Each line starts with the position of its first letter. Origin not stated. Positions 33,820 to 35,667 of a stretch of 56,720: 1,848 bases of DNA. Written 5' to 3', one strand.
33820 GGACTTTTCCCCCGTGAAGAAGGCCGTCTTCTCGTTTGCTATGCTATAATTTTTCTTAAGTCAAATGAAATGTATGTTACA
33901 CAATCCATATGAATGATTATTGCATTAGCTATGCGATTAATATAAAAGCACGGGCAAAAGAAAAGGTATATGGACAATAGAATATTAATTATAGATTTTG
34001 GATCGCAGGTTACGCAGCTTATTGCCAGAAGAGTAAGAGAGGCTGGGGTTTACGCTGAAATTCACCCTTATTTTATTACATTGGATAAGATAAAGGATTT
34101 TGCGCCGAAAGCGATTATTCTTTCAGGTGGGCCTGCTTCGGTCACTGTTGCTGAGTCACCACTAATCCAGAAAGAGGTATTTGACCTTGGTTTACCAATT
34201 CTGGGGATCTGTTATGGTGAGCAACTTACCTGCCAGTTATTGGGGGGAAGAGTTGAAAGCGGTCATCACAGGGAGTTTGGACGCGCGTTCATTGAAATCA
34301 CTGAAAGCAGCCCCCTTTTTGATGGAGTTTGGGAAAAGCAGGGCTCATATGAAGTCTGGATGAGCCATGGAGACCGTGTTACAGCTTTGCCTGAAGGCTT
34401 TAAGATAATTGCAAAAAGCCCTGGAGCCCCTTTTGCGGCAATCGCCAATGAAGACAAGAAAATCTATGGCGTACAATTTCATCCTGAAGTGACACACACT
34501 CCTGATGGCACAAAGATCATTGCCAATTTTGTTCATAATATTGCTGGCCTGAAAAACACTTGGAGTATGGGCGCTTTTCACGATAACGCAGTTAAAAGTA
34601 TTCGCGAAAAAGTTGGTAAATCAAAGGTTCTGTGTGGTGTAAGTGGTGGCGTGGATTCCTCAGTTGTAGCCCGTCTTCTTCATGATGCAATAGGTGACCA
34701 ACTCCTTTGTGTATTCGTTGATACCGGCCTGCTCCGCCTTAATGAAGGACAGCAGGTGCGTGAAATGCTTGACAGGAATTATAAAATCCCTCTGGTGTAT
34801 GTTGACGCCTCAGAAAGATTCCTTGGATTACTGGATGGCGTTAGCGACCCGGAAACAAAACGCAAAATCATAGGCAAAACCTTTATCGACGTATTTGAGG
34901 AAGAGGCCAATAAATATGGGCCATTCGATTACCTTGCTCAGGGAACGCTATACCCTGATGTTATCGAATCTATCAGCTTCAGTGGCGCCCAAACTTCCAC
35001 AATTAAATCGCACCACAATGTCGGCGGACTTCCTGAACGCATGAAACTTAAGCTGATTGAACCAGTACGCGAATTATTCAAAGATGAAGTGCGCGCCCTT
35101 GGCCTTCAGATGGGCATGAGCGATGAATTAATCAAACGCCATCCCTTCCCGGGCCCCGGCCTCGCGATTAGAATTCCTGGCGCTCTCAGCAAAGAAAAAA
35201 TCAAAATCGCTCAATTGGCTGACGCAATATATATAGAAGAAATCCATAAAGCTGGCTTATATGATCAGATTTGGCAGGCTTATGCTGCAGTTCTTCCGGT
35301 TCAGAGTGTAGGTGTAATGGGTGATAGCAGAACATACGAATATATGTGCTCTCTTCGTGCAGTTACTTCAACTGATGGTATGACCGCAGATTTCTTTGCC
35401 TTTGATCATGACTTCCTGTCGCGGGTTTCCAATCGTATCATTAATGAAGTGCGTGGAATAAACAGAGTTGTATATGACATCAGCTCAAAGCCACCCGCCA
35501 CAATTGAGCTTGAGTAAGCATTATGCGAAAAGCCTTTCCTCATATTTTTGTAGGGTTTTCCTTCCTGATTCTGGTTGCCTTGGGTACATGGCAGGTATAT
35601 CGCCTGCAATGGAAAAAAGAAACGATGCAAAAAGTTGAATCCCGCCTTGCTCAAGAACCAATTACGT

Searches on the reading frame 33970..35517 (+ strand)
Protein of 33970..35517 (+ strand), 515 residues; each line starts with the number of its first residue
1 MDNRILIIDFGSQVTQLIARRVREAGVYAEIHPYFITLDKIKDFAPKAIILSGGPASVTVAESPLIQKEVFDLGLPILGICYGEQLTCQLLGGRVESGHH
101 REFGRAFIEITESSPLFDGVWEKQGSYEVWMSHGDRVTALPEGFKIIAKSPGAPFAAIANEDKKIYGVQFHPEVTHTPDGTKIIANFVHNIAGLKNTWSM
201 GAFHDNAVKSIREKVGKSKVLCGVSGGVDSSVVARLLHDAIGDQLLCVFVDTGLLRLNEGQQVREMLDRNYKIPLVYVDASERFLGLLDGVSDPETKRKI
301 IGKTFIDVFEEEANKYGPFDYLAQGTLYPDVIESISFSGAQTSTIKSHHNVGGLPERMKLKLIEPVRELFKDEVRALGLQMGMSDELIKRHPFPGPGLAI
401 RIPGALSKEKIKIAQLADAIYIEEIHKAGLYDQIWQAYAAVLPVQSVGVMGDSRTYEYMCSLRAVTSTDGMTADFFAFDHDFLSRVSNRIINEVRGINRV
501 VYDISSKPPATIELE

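Call 10: search_protein_families(library=pfam, proteins=[window:33970-35517:+], max_evalue=0.00001)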
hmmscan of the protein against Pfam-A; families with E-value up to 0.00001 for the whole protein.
window:33970-35517:+ (515 aa): 4 families
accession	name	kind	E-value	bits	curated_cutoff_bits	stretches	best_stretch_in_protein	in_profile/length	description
PF00117.34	GATase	-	6.7e-46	156.8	22.8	1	6-190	1-189/190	Glutamine amidotransferase class-I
PF00958.27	GMP_synt_C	-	9.6e-44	147.8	27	1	423-513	1-91/92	GMP synthase C terminal domain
PF07722.19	Peptidase_C26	-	3e-09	37.4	20.5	1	66-173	97-219/219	Peptidase C26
PF02540.23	NAD_synthase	-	2e-08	34.1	21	1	208-245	9-47/242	NAD synthase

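Call 77: find_homologous_proteins(query=window:33970-35517:+, max_evalue=1e-50)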
Query window:33970-35517:+ (515 aa): 8000 proteins with E <= 1e-50 among 8000 candidates; the best 120 are listed.
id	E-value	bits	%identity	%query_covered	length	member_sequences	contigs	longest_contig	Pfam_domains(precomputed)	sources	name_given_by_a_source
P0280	0.0e+0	1166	100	100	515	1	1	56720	PF00958.28,PF07722.20,PF00117.35,PF02540.24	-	-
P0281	2.7e-273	925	77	100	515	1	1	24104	PF00958.28,PF07722.20,PF00117.35,PF02540.24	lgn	-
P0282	1.1e-271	920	77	100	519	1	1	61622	PF00958.28,PF07722.20,PF03054.23,PF00117.35,PF02540.24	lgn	-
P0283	2.4e-266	902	74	100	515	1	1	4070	PF00958.28,PF07722.20,PF00117.35,PF02540.24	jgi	jgi:GMP synthase (glutamine-hydrolysing)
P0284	8.1e-266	901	75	100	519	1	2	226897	PF00958.28,PF07722.20,PF00117.35,PF02540.24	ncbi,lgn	-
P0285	1.3e-265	900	75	100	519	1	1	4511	PF00958.28,PF07722.20,PF00117.35,PF02540.24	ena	-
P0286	3.4e-264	895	75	100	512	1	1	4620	PF00958.28,PF07722.20,PF03054.23,PF00117.35,PF02540.24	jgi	jgi:GMP synthase (glutamine-hydrolysing)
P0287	3.5e-262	889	74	100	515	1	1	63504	PF00958.28,PF07722.20,PF03054.23,PF00117.35,PF02540.24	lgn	-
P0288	4.8e-258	875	74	100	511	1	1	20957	PF00958.28,PF07722.20,PF03054.23,PF00117.35,PF02540.24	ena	-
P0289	2.9e-256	869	73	100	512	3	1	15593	PF00958.28,PF07722.20,PF03054.23,PF00117.35,PF02540.24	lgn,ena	-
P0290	2.7e-252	856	72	100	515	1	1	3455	PF00958.28,PF07722.20,PF03054.23,PF00117.35,PF02540.24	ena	-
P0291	2.3e-251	853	72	100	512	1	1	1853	PF00958.28,PF07722.20,PF03054.23,PF00117.35,PF02540.24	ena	-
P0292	3.7e-250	849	71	100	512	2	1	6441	PF00958.28,PF07722.20,PF03054.23,PF00117.35,PF02540.24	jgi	-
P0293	1.7e-246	837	70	99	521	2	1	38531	PF00958.28,PF07722.20,PF00117.35,PF02540.24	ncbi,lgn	-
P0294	8.5e-245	831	69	100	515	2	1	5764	PF00958.28,PF07722.20,PF03054.23,PF00117.35,PF02540.24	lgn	-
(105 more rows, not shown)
